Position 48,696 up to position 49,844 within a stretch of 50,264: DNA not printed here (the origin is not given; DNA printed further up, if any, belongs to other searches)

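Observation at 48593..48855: Candidate invertible promoter (phase-variation switch) between a tyrosine recombinase gene and a surface-glycosylation operon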

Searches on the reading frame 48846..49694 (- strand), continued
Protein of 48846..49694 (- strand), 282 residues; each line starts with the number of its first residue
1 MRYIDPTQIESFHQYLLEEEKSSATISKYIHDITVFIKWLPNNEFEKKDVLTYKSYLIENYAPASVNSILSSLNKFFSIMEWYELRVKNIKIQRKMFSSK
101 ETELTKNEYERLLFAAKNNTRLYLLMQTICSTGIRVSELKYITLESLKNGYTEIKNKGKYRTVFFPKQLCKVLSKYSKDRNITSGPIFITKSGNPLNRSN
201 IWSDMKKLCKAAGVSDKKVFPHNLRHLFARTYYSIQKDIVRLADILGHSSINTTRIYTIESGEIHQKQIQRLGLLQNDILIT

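Call 42: find_encoding_contigs(protein=P0057, flank=1500, max_places=10)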
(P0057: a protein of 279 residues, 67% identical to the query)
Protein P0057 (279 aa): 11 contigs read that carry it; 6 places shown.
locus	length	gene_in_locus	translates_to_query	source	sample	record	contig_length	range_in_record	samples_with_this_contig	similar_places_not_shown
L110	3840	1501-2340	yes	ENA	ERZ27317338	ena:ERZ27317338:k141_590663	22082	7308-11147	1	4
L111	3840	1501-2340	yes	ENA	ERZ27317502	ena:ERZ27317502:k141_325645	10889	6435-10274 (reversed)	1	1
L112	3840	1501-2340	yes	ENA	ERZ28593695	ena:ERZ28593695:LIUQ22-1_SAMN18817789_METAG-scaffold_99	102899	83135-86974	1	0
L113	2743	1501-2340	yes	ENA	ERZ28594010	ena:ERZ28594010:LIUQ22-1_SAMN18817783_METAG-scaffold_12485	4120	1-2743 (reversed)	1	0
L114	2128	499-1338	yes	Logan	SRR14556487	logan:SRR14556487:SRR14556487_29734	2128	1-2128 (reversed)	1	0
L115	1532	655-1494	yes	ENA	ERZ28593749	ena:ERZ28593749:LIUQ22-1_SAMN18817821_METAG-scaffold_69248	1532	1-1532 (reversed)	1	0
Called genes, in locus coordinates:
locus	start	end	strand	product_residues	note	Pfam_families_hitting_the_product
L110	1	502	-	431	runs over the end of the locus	PF13173:AAA_14, PF13635:DUF4143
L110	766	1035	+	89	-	PF20648:DUF6809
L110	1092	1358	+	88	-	PF01381:HTH_3, PF12844:HTH_19 (weak), PF13560:HTH_31 (weak)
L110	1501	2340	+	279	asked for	PF02899:Phage_int_SAM_1, PF00589:Phage_integrase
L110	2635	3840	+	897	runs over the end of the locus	-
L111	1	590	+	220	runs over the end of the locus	PF05067:Mn_catalase, PF00210:Ferritin (weak), PF02915:Rubrerythrin (faint), PF03232:COQ7 (faint)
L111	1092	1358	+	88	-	PF01381:HTH_3, PF12844:HTH_19 (weak), PF13560:HTH_31 (weak)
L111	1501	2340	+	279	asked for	PF02899:Phage_int_SAM_1, PF00589:Phage_integrase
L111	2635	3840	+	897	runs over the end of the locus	-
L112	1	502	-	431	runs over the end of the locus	PF13173:AAA_14, PF13635:DUF4143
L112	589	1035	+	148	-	PF20648:DUF6809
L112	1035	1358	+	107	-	PF13560:HTH_31, PF01381:HTH_3, PF12844:HTH_19, PF13443:HTH_26 (weak)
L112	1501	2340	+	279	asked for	PF02899:Phage_int_SAM_1, PF00589:Phage_integrase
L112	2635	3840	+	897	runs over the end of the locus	-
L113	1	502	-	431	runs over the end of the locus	PF13173:AAA_14, PF13635:DUF4143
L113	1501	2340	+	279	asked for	PF02899:Phage_int_SAM_1, PF00589:Phage_integrase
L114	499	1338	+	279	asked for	PF02899:Phage_int_SAM_1, PF00589:Phage_integrase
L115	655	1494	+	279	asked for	PF02899:Phage_int_SAM_1, PF00589:Phage_integrase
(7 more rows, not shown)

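Call 46: search_solved_structures(query=window:48849-49694:-, max_evalue=0.00001, show_alignments=1)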
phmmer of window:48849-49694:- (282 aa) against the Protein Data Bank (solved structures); distinct sequences matched with E-value up to 0.00001: 7.
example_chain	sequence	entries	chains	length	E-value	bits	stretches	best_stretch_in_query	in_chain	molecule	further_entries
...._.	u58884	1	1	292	4.1e-21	79.2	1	8-274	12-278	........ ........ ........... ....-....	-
5hxy_A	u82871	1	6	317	7.3e-21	78.4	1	9-259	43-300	Tyrosine recombinase XerA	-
1a0p_A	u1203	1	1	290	4.7e-15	59.3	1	7-261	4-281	SITE-SPECIFIC RECOMBINASE XERD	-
5jjv_A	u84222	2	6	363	5.5e-14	55.8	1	99-258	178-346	Tyrosine recombinase XerH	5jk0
5dcf_A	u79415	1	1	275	3.3e-12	50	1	107-263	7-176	Tyrosine recombinase XerD,DNA translocase FtsK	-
9i5v_14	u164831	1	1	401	1.4e-09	41.4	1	6-262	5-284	Ribosome-associated translation inhibitor RaiA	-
2a3v_A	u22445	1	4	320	3.7e-08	36.7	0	197-258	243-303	site-specific recombinase IntI4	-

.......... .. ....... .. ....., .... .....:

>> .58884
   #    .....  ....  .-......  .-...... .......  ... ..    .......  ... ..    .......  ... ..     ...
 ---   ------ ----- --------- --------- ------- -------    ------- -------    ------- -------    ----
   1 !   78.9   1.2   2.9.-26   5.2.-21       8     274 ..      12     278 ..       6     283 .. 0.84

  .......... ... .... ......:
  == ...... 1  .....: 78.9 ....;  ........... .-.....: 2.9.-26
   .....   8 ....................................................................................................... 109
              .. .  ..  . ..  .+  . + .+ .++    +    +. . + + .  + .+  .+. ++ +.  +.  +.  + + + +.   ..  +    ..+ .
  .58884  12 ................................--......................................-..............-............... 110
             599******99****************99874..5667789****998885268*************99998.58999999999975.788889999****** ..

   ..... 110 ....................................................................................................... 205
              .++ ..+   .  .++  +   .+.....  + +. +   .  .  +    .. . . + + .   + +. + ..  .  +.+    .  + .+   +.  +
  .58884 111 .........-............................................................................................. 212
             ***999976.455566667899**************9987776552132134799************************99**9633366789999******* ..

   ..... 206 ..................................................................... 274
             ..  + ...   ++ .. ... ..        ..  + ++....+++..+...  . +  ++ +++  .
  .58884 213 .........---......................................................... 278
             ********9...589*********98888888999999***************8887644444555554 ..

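Call 47: search_protein_families(library=ncbifam, proteins=[window:48849-49694:-], max_evalue=0.001)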
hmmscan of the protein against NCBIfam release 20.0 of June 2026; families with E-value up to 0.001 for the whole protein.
window:48849-49694:- (282 aa): 10 families
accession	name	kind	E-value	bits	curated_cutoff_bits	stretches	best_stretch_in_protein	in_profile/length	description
NF040815.2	recomb_XerA_Arch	equivalog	1.3e-43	149.5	220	1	10-259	1-253/263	site-specific tyrosine recombinase/integron integrase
TIGR02225.1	recomb_XerD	equivalog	6e-35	121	329.6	1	12-259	3-273/290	site-specific tyrosine recombinase XerD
NF001399.0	PRK00283.1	subfamily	1.9e-32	112.7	279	1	6-259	6-282/300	tyrosine recombinase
TIGR02224.1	recomb_XerC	equivalog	1e-31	110.4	335.15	1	11-259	2-276/295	tyrosine recombinase XerC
NF003462.0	PRK05084.1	equivalog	1.9e-22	79.5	267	1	114-272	189-356/360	tyrosine recombinase XerS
TIGR02249.1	integrase_gron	subfamily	1.9e-17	63.6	265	2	199-258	240-298/315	integron integrase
NF002331.0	PRK01287.1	subfamily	9.9e-14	51.1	371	1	90-259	128-311/365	site-specific tyrosine recombinase XerC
NF011946.0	PRK15417.1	equivalog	1.1e-07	31.4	435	1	205-258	261-313/337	integron integrase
NF007370.0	PRK09870.1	subfamily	2.1e-07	30.8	221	1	100-259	9-178/200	tyrosine-type DNA invertase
NF007371.0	PRK09871.1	subfamily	1.4e-05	24.7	222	1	118-260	24-174/198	tyrosine-type DNA invertase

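Call 62: find_encoding_contigs(protein=P0002, flank=1500, max_places=3)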
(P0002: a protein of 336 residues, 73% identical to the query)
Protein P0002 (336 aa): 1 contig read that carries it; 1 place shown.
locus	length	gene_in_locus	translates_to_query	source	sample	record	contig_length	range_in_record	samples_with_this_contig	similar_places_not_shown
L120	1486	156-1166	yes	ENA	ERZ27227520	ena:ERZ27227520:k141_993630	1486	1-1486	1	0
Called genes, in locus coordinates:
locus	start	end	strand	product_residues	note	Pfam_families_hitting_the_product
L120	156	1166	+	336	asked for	PF02899:Phage_int_SAM_1 (weak), PF00589:Phage_integrase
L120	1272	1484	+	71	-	?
